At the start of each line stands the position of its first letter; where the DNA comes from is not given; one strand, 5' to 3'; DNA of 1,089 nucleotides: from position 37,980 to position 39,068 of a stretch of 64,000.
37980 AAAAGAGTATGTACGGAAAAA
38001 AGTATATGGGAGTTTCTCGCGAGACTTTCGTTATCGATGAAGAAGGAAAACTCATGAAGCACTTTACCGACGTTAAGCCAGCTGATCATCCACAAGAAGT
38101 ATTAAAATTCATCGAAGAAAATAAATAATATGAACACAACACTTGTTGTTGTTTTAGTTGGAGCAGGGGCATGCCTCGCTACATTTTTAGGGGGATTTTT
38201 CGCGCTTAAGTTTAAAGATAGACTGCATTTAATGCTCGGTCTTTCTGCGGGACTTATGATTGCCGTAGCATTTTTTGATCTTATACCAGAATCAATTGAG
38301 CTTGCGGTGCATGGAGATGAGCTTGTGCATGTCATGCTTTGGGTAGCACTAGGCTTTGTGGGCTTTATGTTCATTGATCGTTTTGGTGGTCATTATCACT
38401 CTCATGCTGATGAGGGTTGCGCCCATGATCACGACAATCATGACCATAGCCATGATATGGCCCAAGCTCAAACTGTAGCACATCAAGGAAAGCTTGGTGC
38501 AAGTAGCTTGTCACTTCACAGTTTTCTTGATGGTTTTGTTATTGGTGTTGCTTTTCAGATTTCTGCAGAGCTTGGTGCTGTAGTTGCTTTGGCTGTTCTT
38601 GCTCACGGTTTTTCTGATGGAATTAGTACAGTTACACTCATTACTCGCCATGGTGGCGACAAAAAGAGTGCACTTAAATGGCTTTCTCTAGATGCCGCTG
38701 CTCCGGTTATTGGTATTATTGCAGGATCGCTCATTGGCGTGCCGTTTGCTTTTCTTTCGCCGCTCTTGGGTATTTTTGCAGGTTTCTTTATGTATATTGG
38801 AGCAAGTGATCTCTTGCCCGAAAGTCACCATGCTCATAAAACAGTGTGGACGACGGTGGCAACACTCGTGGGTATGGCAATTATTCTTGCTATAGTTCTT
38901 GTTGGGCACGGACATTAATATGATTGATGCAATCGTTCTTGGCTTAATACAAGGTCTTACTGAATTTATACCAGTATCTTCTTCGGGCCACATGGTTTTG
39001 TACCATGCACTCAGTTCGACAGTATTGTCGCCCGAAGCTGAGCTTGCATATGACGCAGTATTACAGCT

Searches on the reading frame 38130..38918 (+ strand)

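Call 57: search_protein_families(library=pfam, proteins=[window:38130-38918:+], max_evalue=0.001)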
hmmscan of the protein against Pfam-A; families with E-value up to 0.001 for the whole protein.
window:38130-38918:+ (262 aa): 1 family
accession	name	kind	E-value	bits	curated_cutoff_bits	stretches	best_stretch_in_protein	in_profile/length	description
PF02535.28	Zip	-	1.2e-24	87.6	35.1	2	90-255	148-322/323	ZIP Zinc transporter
